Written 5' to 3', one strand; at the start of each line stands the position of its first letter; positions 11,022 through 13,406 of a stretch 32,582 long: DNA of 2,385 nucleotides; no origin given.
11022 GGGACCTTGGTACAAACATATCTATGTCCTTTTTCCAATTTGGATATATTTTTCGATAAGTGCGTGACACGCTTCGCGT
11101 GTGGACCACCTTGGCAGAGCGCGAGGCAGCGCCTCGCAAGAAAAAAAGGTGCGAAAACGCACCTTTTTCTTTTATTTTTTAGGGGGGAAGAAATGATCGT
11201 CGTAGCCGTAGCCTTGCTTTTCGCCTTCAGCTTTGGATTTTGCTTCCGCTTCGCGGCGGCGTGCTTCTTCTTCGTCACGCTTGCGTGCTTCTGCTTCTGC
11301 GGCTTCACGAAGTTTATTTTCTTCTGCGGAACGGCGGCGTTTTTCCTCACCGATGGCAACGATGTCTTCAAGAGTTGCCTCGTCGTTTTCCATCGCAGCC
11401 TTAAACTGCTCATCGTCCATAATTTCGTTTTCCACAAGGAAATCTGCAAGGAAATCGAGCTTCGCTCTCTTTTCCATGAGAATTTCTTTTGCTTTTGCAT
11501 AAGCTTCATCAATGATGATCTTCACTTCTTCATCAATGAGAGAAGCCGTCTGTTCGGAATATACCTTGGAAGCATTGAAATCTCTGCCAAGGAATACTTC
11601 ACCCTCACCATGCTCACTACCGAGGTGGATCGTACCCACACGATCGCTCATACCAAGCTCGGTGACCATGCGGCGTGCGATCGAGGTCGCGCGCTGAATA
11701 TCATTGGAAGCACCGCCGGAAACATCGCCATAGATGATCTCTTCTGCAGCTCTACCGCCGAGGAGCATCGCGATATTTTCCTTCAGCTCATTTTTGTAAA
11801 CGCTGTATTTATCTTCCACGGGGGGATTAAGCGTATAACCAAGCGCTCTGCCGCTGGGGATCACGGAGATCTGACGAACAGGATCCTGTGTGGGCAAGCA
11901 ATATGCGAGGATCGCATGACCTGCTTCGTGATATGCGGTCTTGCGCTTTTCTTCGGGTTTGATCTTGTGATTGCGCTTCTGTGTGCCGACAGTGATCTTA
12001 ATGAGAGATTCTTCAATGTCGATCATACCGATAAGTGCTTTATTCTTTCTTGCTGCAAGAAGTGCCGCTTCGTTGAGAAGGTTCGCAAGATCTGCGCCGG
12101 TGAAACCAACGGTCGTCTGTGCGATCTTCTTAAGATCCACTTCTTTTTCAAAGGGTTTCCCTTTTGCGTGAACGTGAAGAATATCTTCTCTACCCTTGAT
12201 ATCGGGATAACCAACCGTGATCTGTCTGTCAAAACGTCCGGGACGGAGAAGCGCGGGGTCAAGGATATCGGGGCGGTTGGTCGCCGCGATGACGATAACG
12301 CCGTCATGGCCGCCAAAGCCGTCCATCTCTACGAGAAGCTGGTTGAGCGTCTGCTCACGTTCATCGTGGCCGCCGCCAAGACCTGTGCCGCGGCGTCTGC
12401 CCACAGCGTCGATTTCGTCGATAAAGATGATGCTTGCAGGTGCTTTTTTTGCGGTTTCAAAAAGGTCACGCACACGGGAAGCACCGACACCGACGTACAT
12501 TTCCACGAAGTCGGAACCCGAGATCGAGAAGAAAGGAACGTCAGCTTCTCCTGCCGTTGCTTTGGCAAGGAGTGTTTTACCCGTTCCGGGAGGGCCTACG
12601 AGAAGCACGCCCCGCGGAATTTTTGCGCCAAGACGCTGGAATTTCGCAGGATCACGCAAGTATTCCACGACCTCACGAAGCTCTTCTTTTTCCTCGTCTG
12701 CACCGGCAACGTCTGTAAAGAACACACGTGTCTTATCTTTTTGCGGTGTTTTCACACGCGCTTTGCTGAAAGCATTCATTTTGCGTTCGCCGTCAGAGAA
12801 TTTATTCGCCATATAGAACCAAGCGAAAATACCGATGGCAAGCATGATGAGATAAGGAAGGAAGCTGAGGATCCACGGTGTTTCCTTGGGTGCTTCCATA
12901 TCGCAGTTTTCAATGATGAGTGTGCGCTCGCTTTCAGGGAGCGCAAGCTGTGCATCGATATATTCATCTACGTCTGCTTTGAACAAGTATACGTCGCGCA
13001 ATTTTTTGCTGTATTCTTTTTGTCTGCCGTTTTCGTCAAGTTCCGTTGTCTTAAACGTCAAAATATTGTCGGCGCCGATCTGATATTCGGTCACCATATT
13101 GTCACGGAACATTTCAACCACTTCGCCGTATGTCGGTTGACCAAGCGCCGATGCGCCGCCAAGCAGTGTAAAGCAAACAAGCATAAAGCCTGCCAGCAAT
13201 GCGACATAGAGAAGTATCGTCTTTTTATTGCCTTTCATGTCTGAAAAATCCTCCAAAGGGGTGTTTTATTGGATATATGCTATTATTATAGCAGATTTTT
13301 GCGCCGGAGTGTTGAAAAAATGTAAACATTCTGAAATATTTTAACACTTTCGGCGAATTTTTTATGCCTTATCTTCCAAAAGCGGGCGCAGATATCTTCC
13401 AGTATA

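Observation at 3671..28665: Dispersed modular GC-hairpin repeat family: five copies in 32 kb with covarying stems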

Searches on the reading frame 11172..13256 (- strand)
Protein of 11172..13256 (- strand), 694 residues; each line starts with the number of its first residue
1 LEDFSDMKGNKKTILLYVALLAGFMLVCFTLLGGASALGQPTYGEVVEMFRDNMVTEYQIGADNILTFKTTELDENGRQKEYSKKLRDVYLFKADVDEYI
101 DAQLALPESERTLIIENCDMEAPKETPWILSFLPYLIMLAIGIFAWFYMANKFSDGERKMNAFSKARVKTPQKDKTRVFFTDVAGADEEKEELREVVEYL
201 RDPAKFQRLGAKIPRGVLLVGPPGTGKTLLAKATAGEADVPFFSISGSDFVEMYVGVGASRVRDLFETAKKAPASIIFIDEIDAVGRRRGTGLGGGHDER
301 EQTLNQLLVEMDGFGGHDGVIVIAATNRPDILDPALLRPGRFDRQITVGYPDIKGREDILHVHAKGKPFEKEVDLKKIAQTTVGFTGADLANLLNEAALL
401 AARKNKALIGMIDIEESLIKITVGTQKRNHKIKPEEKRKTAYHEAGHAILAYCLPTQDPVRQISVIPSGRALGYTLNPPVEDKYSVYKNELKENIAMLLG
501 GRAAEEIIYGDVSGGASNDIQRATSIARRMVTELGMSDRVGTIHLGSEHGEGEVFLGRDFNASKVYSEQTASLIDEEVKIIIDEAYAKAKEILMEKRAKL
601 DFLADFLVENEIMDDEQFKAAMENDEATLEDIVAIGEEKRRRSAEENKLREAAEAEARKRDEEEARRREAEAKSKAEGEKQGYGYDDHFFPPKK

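Call 10: search_protein_families(library=pfam, proteins=[window:11172-13256:-])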
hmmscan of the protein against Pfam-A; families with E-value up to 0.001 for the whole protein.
window:11172-13256:- (694 aa): 8 families
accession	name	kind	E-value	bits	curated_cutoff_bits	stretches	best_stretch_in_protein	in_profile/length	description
PF01434.24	Peptidase_M41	-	1e-65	221.7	29.9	1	432-619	3-189/191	Peptidase family M41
PF00004.35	AAA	-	3.6e-46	157.3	21.2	1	217-350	1-131/131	ATPase family associated with various cellular activities (AAA)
PF17862.7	AAA_lid_3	-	2e-13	50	27.2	1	373-416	2-45/45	AAA+ lid domain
PF07728.20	AAA_5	-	9.1e-05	22.9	22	1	216-305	1-98/139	AAA domain (dynein-related subfamily)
PF06068.19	TIP49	-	0.00017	21.3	23.8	1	215-251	51-89/347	TIP49 P-loop domain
PF13191.12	AAA_16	-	0.00046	21.1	32.6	0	206-239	16-49/167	AAA ATPase domain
PF07724.20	AAA_2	-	0.00065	20.2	27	0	218-285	7-87/166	AAA domain (Cdc48 subfamily)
PF05496.18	RuvB_N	-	0.001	19.3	27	0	216-284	35-95/159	Holliday junction DNA helicase RuvB P-loop domain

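Call 50: find_homologous_proteins(query=window:11172-13256:-, max_evalue=1e-100)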
Query window:11172-13256:- (694 aa): 8000 proteins with E <= 1e-100 among 8000 candidates; the best 120 are listed.
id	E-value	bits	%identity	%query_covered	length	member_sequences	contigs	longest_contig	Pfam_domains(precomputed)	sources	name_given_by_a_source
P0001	0.0e+0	1526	100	99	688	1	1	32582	PF00004.36,PF17862.8,PF01434.25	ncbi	-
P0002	0.0e+0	1407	92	99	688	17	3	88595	PF00004.36,PF17862.8,PF01434.25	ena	-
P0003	0.0e+0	1404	91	99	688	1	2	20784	PF00004.36,PF17862.8,PF01434.25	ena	-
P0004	0.0e+0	1401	91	99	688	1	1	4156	PF00004.36,PF17862.8,PF01434.25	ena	-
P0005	0.0e+0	1399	91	99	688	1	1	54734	PF00004.36,PF17862.8,PF01434.25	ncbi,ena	-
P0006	0.0e+0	1234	83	93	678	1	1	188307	PF06480.21,PF00004.36,PF17862.8,PF01434.25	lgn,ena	-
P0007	0.0e+0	1232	83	91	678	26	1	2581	PF06480.21,PF00004.36,PF17862.8,PF01434.25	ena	-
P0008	0.0e+0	1231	83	91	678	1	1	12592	PF06480.21,PF00004.36,PF17862.8,PF01434.25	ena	-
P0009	0.0e+0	1225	83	91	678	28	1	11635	PF06480.21,PF00004.36,PF17862.8,PF01434.25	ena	-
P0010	0.0e+0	1199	81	91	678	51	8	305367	PF06480.21,PF00004.36,PF17862.8,PF01434.25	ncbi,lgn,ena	-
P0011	0.0e+0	1188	79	93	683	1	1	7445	PF00004.36,PF17862.8,PF01434.25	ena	-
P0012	0.0e+0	1183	79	93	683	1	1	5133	PF00004.36,PF17862.8,PF01434.25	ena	-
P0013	0.0e+0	1180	78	93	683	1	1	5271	PF00004.36,PF17862.8,PF01434.25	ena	-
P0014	0.0e+0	1162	77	98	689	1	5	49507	PF06480.21,PF00004.36,PF17862.8,PF01434.25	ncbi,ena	-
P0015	0.0e+0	1150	76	98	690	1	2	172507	PF06480.21,PF00004.36,PF17862.8,PF01434.25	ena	-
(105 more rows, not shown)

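Call 51: find_encoding_contigs(protein=P0002, flank=10000, max_places=3)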
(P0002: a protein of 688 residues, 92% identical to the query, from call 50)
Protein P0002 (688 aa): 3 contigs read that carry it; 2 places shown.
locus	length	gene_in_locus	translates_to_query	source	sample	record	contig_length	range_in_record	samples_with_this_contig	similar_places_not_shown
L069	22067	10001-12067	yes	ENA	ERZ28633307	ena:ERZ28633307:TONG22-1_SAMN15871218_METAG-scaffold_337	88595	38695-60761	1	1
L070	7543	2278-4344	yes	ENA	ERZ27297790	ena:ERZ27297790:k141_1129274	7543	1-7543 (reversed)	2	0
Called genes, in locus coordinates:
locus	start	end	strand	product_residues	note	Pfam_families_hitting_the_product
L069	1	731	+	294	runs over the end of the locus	PF03418:Peptidase_A25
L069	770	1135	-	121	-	PF03733:YccF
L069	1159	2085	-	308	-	PF00291:PALP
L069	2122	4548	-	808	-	PF22666:Glyco_hydro_2_N2, PF00703:Glyco_hydro_2, PF17786:Mannosidase_ig (faint), PF17753:Ig_mannosidase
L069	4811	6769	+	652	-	PF00270:DEAD (faint), PF04851:ResIII, PF17757:UvrB_inter, PF27431:UvrB_3rd, PF00271:Helicase_C, PF12344:UvrB, PF02151:UVR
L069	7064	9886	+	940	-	PF00005:ABC_tran (faint), PF02463:SMC_N (faint), PF03193:RsgA_GTPase (faint), PF13191:AAA_16 (faint), PF13304:AAA_21 (faint), PF13476:AAA_23 (faint), PF17760:UvrA_inter, PF17755:UvrA_DNA-bind, +2 more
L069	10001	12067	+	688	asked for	PF00004:AAA, PF17862:AAA_lid_3, PF01434:Peptidase_M41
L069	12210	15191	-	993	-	PF00005:ABC_tran, PF02463:SMC_N (weak), PF13304:AAA_21 (faint), PF02687:FtsX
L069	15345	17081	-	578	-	PF00144:Beta-lactamase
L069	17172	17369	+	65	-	PF05979:DUF896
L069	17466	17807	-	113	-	-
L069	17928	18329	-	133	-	PF00636:Ribonuclease_3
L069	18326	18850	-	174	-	PF04138:GtrA_DPMS_TM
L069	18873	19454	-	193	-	PF13331:DUF4093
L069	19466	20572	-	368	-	PF06144:DNA_pol3_delta, PF21694:DNA_pol3_delta_C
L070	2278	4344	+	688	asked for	PF00004:AAA, PF17862:AAA_lid_3, PF01434:Peptidase_M41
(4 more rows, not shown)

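Call 52: find_encoding_contigs(protein=P0005, flank=10000, max_places=2)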
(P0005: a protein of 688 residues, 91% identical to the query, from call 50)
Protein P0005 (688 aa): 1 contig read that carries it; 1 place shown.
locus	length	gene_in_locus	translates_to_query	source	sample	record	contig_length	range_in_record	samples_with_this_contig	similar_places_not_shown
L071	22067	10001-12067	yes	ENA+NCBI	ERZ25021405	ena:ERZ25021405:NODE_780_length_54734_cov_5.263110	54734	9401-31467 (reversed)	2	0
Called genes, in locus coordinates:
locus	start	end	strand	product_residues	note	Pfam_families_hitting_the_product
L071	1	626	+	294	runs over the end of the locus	PF03418:Peptidase_A25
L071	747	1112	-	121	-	PF03733:YccF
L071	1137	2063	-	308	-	PF00291:PALP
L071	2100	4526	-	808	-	PF22666:Glyco_hydro_2_N2, PF00703:Glyco_hydro_2, PF17753:Ig_mannosidase (weak)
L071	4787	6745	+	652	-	PF00270:DEAD (faint), PF04851:ResIII, PF17757:UvrB_inter, PF27431:UvrB_3rd, PF00271:Helicase_C, PF12344:UvrB, PF02151:UVR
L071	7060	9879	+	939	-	PF00005:ABC_tran (faint), PF02463:SMC_N (faint), PF03193:RsgA_GTPase (faint), PF13191:AAA_16 (faint), PF13304:AAA_21 (faint), PF13476:AAA_23 (faint), PF17760:UvrA_inter, PF17755:UvrA_DNA-bind, +2 more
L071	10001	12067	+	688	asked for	PF00004:AAA, PF17862:AAA_lid_3, PF01434:Peptidase_M41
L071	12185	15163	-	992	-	PF00005:ABC_tran, PF02463:SMC_N (faint), PF13304:AAA_21 (faint), PF02687:FtsX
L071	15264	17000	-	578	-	PF00144:Beta-lactamase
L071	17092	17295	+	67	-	PF05979:DUF896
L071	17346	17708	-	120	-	-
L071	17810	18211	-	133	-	PF00636:Ribonuclease_3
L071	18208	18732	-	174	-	PF04138:GtrA_DPMS_TM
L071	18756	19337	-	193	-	PF13662:Toprim_4 (faint), PF13331:DUF4093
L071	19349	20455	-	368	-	PF06144:DNA_pol3_delta, PF21694:DNA_pol3_delta_C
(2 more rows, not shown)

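Call 53: find_encoding_contigs(protein=P0006, flank=10000, max_places=2)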
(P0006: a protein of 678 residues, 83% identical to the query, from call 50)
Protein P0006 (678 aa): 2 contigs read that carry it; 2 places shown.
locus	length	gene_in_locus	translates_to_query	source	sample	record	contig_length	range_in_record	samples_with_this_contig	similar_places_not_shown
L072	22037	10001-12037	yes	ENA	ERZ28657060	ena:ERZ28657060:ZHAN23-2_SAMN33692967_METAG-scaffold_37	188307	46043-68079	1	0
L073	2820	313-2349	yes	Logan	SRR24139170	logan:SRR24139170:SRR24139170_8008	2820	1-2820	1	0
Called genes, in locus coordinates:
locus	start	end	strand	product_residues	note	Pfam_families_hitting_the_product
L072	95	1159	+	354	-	-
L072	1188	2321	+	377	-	PF02065:Melibiase, PF16499:Melibiase_2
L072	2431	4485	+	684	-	-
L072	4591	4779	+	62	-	-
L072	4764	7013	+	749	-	PF00270:DEAD (faint), PF04851:ResIII, PF17757:UvrB_inter, PF27431:UvrB_3rd, PF00271:Helicase_C, PF12344:UvrB, PF02151:UVR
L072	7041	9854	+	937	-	PF00005:ABC_tran (faint), PF02463:SMC_N (faint), PF03193:RsgA_GTPase (faint), PF13191:AAA_16 (faint), PF13304:AAA_21 (faint), PF13476:AAA_23 (faint), PF17760:UvrA_inter, PF17755:UvrA_DNA-bind, +2 more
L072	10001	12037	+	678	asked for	PF06480:FtsH_ext (weak), PF00004:AAA, PF17862:AAA_lid_3, PF01434:Peptidase_M41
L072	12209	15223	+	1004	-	PF00005:ABC_tran, PF02463:SMC_N (weak), PF13304:AAA_21 (faint), PF02687:FtsX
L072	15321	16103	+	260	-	PF09997:DUF2238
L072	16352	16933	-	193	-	-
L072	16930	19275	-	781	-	PF14498:Glyco_hyd_65N_2, PF22124:Glyco_hydro_95_cat, PF21307:Glyco_hydro_95_C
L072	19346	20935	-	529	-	PF16949:ABC_tran_2 (faint)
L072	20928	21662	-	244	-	PF00005:ABC_tran, PF13304:AAA_21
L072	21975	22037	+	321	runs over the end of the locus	PF00480:ROK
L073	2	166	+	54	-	?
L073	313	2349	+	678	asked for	PF06480:FtsH_ext (weak), PF00004:AAA, PF17862:AAA_lid_3, PF01434:Peptidase_M41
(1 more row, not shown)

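Call 61: find_encoding_contigs(protein=P0001, flank=10000, max_places=3)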
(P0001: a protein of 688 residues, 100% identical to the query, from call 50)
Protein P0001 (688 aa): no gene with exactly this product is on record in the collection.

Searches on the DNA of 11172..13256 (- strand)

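Call 54: search_with_rna_model(model_id=R1, sources=[L069, L070, L071, L072, L073], max_evalue=1, filters=off)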
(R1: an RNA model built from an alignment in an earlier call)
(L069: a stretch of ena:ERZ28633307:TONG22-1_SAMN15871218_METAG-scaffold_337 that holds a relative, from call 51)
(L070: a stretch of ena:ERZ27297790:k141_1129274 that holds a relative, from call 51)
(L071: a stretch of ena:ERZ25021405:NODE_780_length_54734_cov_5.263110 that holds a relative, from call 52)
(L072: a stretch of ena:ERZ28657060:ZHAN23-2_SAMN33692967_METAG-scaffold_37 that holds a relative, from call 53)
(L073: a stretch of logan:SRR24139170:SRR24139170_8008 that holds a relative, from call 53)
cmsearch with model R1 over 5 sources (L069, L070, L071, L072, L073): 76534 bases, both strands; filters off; matches with E-value up to 1: 4.
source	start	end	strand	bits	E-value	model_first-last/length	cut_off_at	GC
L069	11073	11090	+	10.8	0.21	15-32/61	no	0.5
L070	3350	3367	+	10.8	0.21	15-32/61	no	0.5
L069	11073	11090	-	9.3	0.58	15-32/61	no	0.5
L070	3350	3367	-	9.3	0.58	15-32/61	no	0.5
